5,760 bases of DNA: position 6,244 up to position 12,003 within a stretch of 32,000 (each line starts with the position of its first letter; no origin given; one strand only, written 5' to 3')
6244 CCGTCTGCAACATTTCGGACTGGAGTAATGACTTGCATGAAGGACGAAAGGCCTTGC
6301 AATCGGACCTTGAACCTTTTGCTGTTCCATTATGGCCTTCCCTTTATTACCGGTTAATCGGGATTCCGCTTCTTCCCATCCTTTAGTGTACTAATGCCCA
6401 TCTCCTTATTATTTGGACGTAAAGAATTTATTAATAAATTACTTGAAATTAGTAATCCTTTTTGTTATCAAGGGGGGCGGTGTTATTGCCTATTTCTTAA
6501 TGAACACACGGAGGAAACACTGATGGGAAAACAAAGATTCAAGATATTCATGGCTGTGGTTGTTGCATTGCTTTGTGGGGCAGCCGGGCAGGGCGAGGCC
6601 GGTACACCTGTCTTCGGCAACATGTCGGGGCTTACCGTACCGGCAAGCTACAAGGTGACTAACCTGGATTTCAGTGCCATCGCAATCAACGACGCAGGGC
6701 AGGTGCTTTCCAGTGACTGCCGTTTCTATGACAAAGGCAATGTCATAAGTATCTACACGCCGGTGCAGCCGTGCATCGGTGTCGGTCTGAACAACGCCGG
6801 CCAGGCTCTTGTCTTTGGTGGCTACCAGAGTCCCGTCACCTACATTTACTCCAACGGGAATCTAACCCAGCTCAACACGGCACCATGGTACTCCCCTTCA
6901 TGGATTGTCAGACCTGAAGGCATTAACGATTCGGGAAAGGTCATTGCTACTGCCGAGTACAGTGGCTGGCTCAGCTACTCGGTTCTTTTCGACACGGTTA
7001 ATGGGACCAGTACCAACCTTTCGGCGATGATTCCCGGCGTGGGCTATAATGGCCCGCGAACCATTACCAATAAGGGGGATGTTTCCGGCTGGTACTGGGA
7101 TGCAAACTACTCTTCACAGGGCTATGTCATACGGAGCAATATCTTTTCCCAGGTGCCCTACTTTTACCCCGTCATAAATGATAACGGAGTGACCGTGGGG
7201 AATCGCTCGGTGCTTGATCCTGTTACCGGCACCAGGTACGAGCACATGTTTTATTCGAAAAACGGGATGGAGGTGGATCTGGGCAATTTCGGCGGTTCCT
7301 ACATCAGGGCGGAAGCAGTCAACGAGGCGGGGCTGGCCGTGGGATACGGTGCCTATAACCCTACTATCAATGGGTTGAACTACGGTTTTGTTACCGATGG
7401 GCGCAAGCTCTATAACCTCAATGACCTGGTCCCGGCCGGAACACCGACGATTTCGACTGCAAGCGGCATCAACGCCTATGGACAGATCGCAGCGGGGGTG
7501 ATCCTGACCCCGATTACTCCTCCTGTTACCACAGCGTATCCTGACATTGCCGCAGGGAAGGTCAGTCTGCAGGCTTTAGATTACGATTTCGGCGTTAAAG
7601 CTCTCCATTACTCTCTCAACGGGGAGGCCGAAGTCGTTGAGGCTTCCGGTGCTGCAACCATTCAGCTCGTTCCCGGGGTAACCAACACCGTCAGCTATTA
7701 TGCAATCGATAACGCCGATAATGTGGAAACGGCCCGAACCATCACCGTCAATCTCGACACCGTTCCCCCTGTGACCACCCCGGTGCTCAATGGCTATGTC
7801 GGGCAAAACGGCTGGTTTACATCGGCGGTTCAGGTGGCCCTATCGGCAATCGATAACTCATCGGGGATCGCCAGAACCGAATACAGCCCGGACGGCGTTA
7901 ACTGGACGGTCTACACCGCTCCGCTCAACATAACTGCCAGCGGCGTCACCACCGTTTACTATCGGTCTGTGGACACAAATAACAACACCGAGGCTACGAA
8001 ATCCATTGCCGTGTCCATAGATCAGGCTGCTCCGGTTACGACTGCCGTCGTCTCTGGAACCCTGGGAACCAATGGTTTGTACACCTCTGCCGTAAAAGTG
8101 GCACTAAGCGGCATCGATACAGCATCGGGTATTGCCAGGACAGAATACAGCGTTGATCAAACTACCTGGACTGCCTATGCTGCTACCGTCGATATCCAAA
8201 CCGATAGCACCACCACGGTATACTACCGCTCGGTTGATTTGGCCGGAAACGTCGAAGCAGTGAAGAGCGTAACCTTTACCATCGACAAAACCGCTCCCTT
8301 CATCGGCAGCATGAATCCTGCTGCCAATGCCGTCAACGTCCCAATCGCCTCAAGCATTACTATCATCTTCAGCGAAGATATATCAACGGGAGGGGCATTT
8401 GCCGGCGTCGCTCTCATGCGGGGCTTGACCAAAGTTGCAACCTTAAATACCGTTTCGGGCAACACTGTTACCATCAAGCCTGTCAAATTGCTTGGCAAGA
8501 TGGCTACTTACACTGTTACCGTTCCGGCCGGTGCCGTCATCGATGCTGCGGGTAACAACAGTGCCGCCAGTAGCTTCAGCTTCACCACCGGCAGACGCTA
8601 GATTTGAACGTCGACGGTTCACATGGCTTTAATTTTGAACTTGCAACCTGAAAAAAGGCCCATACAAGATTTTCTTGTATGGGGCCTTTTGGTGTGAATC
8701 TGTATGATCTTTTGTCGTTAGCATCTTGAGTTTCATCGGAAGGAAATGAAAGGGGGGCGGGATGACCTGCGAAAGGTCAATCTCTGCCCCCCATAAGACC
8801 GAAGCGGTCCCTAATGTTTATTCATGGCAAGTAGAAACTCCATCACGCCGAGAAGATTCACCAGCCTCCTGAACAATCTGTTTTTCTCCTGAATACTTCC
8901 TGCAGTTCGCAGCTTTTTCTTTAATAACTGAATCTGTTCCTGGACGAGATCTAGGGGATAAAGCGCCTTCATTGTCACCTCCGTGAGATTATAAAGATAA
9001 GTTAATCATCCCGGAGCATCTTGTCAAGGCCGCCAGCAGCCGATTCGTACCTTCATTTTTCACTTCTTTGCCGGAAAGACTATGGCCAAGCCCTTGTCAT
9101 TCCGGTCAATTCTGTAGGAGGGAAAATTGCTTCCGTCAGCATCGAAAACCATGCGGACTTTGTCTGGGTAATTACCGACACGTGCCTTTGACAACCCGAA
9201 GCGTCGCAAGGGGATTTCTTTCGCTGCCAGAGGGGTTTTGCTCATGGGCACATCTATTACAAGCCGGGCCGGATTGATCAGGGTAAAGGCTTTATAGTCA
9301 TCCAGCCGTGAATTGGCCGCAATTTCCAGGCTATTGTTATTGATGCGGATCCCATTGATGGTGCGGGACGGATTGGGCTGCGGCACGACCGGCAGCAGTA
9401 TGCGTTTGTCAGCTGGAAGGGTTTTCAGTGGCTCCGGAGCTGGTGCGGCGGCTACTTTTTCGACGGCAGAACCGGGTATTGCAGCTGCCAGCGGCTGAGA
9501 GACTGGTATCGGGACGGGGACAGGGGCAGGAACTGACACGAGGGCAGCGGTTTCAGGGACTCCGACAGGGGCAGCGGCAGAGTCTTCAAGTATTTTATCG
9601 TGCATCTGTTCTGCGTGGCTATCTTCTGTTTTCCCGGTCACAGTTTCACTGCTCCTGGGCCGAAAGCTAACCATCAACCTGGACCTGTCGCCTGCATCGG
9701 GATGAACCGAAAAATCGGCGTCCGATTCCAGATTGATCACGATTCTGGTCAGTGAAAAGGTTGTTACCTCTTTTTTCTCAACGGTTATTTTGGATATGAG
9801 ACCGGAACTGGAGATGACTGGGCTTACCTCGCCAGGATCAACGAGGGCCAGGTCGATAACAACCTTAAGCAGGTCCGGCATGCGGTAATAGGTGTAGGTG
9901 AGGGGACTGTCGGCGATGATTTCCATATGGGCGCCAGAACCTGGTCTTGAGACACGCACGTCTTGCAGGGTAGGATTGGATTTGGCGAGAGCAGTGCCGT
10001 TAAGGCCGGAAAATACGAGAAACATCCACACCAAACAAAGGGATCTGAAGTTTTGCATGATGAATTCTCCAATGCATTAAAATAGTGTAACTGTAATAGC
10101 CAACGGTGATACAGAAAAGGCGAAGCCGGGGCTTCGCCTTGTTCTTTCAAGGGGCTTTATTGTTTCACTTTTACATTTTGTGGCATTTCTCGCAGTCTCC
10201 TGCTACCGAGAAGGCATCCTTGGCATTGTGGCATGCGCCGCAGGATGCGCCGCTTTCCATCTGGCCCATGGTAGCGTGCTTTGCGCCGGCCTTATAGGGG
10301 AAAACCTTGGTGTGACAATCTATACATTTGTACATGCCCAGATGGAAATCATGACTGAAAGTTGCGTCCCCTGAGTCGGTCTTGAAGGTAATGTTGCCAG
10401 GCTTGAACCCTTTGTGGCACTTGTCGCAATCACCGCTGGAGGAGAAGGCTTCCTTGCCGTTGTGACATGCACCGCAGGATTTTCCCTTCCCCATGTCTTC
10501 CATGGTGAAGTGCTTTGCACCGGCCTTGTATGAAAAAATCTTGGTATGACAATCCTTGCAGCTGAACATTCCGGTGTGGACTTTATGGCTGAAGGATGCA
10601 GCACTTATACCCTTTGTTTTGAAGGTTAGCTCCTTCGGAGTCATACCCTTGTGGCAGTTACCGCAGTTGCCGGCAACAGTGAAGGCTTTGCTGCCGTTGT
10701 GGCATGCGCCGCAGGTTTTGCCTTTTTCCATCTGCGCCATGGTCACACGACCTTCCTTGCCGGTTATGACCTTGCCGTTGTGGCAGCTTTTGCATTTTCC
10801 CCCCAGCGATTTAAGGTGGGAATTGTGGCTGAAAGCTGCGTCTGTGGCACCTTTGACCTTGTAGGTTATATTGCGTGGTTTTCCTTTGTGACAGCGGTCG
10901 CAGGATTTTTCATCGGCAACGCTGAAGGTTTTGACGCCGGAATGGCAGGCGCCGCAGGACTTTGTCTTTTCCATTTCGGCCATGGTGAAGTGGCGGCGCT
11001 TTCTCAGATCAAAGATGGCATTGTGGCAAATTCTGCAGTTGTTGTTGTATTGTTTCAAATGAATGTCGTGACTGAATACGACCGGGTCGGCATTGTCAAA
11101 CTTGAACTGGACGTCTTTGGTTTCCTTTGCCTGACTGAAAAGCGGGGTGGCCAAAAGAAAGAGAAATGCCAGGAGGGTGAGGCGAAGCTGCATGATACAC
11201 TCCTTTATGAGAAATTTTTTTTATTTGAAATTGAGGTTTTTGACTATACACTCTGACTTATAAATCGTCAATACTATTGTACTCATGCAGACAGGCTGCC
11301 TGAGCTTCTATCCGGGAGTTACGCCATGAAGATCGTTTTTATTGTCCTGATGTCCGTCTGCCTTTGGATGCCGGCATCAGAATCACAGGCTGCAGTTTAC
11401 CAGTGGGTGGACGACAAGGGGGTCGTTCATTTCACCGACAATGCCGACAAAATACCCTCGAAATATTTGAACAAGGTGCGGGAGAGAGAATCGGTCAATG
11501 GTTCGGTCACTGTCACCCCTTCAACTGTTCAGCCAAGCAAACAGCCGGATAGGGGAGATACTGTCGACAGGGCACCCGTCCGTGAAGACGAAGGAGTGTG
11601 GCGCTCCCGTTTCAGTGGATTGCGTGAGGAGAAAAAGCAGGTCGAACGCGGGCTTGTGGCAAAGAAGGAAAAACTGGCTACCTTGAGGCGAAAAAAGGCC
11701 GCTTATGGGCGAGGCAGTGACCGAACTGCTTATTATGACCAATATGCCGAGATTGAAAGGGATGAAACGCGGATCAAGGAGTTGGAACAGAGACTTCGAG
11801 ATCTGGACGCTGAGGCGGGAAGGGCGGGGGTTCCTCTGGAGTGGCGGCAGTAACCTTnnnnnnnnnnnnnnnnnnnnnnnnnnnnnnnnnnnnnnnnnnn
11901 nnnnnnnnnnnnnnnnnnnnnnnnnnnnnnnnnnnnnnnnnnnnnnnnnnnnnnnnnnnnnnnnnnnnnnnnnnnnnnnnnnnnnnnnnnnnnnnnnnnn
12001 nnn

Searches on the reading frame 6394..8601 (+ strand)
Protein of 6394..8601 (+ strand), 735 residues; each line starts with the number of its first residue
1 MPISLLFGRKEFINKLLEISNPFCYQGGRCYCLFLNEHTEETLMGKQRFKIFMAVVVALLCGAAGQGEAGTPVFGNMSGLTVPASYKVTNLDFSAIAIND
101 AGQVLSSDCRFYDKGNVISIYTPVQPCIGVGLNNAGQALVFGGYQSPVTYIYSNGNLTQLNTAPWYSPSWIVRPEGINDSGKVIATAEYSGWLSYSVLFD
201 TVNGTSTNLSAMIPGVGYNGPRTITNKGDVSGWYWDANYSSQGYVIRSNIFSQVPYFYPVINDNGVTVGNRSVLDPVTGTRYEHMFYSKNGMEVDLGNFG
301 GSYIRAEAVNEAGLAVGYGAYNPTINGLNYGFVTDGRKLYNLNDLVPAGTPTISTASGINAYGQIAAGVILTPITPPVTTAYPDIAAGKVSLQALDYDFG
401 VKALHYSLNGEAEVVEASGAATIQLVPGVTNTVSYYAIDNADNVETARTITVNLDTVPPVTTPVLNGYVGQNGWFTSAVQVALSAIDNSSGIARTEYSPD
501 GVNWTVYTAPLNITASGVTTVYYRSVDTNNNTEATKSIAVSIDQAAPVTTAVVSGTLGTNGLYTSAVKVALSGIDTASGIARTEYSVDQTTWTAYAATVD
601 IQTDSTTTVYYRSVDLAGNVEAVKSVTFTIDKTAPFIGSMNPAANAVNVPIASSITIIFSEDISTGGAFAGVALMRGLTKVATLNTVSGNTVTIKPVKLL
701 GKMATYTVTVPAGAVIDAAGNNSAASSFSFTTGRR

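Call 38: search_protein_families(library=pfam, proteins=[window:6394-8601:+], max_evalue=0.001)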
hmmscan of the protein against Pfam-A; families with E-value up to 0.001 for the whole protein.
window:6394-8601:+ (735 aa): 1 family
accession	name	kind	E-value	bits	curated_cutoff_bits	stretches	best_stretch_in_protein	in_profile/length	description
PF13205.12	Big_5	-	7.8e-21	75.2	23.6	1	631-732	1-105/105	Bacterial Ig-like domain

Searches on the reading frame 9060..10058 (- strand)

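Call 38: search_protein_families(library=pfam, proteins=[window:9060-10058:-], max_evalue=0.001)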
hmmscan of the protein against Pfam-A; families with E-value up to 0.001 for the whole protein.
window:9060-10058:- (332 aa): 1 family
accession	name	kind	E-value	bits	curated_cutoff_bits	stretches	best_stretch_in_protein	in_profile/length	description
PF11741.13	AMIN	-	9.4e-18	64.6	20.5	1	238-327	3-100/101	AMIN domain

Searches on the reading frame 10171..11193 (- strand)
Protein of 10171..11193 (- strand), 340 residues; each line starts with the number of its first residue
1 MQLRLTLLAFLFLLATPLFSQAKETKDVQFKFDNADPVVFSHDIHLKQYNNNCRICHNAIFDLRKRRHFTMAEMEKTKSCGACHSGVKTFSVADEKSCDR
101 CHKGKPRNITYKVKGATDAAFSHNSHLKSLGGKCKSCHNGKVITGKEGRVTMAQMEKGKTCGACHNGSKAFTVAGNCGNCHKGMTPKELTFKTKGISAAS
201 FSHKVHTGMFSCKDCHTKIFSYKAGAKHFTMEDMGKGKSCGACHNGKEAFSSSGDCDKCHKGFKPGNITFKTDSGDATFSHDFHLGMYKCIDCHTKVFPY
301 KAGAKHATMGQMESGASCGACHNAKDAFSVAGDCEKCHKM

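Call 38: search_protein_families(library=pfam, proteins=[window:10171-11193:-], max_evalue=0.001)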
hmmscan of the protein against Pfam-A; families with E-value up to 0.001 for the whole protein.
window:10171-11193:- (340 aa): 4 families
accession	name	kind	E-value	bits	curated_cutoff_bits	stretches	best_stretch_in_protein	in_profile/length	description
PF14522.11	Cytochrome_C7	-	9.1e-73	240.5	24.8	4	38-103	1-67/67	Cytochrome c7 and related cytochrome c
PF02085.21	Cytochrom_CIII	-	6.5e-13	49.3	22.9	0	24-103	7-83/101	Class III cytochrome C family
PF14537.11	Cytochrom_c3_2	-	6.8e-12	46.1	25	0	156-217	4-65/79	Cytochrome c3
PF09699.15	Paired_CXXCH_1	-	0.00081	19.5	20.6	0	289-326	8-40/41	Doubled CXXCH motif (Paired_CXXCH_1)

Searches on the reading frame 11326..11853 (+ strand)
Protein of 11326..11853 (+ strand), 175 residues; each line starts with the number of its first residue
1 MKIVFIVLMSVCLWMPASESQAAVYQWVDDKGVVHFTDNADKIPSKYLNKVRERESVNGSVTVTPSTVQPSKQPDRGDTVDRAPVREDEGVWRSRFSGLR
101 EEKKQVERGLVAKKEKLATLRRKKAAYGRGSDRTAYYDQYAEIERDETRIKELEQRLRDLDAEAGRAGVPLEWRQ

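Call 38: search_protein_families(library=pfam, proteins=[window:11326-11853:+], max_evalue=0.001)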
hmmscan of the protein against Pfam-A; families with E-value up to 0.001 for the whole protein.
window:11326-11853:+ (175 aa): 1 family
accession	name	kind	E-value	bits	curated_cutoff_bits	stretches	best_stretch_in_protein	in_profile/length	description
PF13511.11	DUF4124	-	5.7e-10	39.7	22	1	12-70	2-49/56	Domain of unknown function (DUF4124)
